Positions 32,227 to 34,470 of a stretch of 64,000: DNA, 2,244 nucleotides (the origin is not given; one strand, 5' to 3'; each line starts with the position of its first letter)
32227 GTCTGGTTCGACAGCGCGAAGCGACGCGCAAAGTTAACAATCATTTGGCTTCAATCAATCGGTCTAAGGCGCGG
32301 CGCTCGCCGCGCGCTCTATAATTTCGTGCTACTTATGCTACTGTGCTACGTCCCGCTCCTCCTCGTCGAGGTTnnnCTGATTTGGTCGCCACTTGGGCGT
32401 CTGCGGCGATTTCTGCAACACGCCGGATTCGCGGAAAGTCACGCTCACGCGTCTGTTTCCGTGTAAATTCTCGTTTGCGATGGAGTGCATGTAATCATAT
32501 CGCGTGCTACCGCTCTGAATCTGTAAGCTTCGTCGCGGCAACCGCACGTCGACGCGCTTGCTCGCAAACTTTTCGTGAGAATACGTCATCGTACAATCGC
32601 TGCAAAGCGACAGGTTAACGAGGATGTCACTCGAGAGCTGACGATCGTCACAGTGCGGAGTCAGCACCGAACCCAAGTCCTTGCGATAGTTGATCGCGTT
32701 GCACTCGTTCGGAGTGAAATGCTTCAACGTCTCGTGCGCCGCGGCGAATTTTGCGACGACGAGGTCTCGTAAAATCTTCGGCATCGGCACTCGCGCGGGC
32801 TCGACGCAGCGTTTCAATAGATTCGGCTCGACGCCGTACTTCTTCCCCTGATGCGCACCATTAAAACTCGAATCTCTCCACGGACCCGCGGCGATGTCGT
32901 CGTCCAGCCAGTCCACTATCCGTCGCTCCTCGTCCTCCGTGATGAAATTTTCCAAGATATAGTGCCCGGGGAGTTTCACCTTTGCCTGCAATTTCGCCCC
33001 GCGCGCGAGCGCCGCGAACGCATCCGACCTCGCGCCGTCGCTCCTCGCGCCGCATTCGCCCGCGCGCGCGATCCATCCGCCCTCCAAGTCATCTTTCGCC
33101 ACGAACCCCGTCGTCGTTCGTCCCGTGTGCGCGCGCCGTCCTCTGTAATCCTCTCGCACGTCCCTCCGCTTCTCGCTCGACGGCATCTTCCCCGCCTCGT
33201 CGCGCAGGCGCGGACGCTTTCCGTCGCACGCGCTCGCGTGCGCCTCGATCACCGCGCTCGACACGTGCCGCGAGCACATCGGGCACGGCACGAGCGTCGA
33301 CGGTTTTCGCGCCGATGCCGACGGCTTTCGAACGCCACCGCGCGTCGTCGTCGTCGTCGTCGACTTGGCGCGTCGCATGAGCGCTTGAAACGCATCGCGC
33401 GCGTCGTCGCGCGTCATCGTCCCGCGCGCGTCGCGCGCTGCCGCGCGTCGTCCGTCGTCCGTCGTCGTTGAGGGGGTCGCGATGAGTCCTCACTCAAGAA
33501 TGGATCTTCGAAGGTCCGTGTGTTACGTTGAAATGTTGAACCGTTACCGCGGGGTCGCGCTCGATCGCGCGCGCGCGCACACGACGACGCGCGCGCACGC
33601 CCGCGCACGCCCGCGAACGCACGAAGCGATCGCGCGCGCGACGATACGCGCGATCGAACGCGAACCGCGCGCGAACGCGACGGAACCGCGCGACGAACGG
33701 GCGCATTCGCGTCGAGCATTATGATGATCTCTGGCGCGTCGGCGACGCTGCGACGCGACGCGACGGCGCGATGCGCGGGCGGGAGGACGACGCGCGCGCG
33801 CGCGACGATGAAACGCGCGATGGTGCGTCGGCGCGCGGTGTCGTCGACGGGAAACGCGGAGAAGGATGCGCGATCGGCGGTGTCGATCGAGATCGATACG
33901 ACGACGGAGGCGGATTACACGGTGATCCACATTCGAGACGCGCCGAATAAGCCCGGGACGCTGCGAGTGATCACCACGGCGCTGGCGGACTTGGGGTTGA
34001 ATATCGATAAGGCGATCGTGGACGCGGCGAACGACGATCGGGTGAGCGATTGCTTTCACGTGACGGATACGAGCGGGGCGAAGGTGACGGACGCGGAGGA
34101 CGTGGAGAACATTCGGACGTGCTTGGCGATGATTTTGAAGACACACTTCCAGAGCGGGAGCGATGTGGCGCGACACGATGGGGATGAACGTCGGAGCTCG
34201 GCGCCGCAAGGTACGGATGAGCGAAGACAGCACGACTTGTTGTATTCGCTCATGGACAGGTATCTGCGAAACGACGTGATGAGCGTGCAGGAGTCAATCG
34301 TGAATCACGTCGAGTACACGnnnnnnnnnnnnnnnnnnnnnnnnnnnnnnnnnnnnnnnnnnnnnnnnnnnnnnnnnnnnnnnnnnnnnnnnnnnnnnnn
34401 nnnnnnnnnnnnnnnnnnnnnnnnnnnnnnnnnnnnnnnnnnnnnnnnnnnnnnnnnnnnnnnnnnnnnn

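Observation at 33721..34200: Alpha-glucan phosphorylase with an N-terminal ACT domain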

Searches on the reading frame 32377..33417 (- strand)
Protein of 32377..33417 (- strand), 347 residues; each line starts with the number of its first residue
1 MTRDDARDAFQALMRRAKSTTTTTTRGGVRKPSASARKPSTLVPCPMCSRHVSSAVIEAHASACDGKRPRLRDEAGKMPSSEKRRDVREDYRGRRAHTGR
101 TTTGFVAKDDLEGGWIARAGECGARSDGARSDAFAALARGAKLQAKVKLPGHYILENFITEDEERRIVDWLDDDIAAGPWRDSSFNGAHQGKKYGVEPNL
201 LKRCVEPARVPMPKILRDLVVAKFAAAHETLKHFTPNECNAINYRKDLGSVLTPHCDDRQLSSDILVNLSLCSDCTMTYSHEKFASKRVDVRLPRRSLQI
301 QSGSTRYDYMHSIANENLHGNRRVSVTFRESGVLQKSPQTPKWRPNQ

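Call 45: search_protein_families(library=pfam, proteins=[window:32377-33417:-], max_evalue=0.001)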
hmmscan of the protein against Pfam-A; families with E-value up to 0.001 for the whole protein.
window:32377-33417:- (347 aa): 1 family
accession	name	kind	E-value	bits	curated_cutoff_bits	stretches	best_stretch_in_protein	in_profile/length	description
PF13532.12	2OG-FeII_Oxy_2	-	4e-12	47.2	31.2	1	154-329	4-194/194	2OG-Fe(II) oxygenase superfamily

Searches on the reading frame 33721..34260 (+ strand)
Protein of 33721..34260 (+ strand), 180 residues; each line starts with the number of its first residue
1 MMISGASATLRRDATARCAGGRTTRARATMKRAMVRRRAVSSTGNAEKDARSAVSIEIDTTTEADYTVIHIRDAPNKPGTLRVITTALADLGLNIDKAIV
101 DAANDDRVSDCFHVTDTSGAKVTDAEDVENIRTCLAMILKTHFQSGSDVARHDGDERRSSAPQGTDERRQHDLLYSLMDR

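Call 4: search_protein_families(library=pfam, proteins=[window:33721-34260:+], max_evalue=10)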
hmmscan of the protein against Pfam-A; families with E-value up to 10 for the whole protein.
window:33721-34260:+ (180 aa): 6 families
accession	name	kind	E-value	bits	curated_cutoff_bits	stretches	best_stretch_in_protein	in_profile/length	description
PF01842.31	ACT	-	7.6e-08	32.4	27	1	73-121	6-55/66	ACT domain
PF22629.2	ACT_AHAS_ss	-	0.00099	19.7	27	1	76-109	7-40/67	AHAS small subunit-like ACT domain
PF00295.23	Glyco_hydro_28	-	0.052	13.1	22.9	1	52-136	90-167/324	Glycosyl hydrolases family 28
PF22754.3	bHLH-TF_ACT-like_plant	-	0.078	13.7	27.6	1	67-129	11-68/75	Plant bHLH transcription factor, ACT-like domain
PF24931.1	ACT_ACR9_3rd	-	0.13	12.8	27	1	55-139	1-84/98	ACR9-like, ACT-like domain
PF02577.19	BFN_dom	-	0.17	12.1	27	1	47-117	5-75/112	Bifunctional nuclease domain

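Call 5: search_protein_families(library=ncbifam, proteins=[window:33721-34260:+], max_evalue=10)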
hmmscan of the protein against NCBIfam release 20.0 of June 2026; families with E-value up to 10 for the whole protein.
window:33721-34260:+ (180 aa): 3 families
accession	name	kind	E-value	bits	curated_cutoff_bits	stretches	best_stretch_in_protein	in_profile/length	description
NF003467.0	PRK05092.1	equivalog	1.3e-12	46.4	959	1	29-145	818-929/940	[protein-PII] uridylyltransferase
TIGR01693.1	UTase_glnD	equivalog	7e-10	37.8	519.4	1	27-136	740-846/850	[protein-PII] uridylyltransferase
NF001366.0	PRK00275.1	equivalog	2.7e-06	25.6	1299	1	47-142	795-888/895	[protein-PII] uridylyltransferase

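Call 7: search_solved_structures(query=window:33721-34260:+, max_evalue=10, show_alignments=3)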
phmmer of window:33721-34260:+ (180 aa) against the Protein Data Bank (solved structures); distinct sequences matched with E-value up to 10: 5.
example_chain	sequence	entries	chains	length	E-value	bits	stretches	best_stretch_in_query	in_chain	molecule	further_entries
8rwl_A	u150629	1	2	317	0.14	15.5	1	14-86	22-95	Malate dehydrogenase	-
9end_A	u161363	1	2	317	0.19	15.1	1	14-86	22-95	Malate dehydrogenase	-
8rs5_A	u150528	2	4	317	0.22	14.9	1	14-86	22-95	Malate dehydrogenase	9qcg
3l76_A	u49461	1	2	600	0.24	14.8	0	63-99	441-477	Aspartokinase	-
2re1_A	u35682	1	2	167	0.27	14.6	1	65-109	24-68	Aspartokinase, alpha and beta subunits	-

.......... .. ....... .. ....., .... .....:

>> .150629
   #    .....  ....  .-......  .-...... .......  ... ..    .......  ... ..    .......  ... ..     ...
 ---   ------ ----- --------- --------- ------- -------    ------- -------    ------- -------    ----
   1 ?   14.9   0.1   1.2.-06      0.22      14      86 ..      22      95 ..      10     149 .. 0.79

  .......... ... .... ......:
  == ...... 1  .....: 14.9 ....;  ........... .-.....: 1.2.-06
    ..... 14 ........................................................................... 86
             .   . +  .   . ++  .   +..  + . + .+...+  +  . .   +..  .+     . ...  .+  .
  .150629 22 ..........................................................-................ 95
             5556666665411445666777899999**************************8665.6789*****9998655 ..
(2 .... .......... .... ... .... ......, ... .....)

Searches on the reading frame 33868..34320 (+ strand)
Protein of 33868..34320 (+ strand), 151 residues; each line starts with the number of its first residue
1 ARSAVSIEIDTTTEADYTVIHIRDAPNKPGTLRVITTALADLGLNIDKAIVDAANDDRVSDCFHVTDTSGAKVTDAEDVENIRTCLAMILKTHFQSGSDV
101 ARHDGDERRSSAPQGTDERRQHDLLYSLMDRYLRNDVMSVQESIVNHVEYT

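Call 21: search_protein_families(library=pfam, alignment_id=A2, max_evalue=0.01)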
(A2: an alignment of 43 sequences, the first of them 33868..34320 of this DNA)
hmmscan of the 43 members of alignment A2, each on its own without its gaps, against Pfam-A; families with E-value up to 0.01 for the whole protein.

A. member 1, window:33868-34320:+ (151 aa): 2 families
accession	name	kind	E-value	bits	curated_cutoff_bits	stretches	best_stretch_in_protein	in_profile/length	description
PF01842.31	ACT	-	5.1e-08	33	27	1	24-72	6-55/66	ACT domain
PF22629.2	ACT_AHAS_ss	-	0.0016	19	27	1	26-61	6-41/67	AHAS small subunit-like ACT domain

B. families by the number of members that match (of 43 scanned): 9 families
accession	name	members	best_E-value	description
PF01842.31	ACT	34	5.2e-10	ACT domain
PF24931.1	ACT_ACR9_3rd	31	7.6e-09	ACR9-like, ACT-like domain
PF22754.3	bHLH-TF_ACT-like_plant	27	2.7e-08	Plant bHLH transcription factor, ACT-like domain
PF13291.12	ACT_4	8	0.00054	ACT domain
PF22629.2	ACT_AHAS_ss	4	6.6e-05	AHAS small subunit-like ACT domain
PF24914.1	ACR10_N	2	4.7e-05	ACT domain-containing protein ACR10, N-terminal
PF13740.12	ACT_6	1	0.00061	ACT domain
PF13399.11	LytR_C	1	0.003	LytR cell envelope-related transcriptional attenuator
PF15475.11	UPF0444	1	0.0048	Transmembrane protein C12orf23, UPF0444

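Call 22: search_solved_structures(query=A2, max_evalue=1, show_alignments=3)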
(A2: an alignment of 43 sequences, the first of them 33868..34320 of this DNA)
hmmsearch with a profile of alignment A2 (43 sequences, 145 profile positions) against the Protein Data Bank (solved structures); distinct sequences matched with E-value up to 1: 3.
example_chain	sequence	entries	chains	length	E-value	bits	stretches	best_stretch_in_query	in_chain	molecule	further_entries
6lxg_A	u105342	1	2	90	0.011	19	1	19-58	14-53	GTP pyrophosphokinase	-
8fr8_I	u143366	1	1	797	0.1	15.9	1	19-58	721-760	GTP pyrophosphokinase RelA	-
1s5j_A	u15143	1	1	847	0.92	12.8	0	13-55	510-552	DNA polymerase I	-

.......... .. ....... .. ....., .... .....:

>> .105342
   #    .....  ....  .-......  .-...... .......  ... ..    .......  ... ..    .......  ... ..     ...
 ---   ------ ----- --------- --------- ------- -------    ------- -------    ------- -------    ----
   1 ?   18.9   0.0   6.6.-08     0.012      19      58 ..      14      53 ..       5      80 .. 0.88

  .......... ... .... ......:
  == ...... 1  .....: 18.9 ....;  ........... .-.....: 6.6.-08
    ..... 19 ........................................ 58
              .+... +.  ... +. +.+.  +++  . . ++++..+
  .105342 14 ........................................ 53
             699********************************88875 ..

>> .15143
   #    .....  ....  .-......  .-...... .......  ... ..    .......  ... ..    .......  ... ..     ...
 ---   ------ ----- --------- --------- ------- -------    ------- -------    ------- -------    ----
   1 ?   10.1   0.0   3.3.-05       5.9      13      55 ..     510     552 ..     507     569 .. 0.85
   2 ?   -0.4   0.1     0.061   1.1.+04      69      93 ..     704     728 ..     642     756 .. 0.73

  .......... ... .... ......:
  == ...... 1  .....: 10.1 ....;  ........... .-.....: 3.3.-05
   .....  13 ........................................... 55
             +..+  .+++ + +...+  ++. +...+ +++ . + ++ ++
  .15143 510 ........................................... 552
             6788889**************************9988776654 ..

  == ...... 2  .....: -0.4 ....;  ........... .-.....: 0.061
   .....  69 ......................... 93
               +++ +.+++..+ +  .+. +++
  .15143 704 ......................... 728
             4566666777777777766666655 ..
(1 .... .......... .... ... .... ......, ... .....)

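Call 24: predict_structure(alignment_id=A2)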
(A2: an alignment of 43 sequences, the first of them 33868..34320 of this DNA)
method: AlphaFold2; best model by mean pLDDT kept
length: 151 residues; sequences in the alignment: 43
mean_pLDDT: 73.0   pTM: 0.49
mean pLDDT of the five models: 73.0, 69.6, 67.8, 65.6, 63.9
residues with pLDDT >= 90: 9; 70-90: 85; 50-70: 41; < 50: 16
segments of 3 or more residues with pLDDT < 50: 101-115
pLDDT, mean of each block of 10 residues (from residue 1): 74 84 80 86 89 77 89 86 85 66 44 51 67 61 58 51
secondary structure, 60 per line:
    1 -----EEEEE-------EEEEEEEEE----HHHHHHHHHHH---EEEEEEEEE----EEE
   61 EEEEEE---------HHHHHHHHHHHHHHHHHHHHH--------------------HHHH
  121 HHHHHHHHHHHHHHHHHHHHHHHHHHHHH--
elements in order: E6-10 E18-26 H31-41 E45-53 E58-66 H76-96 H117-149
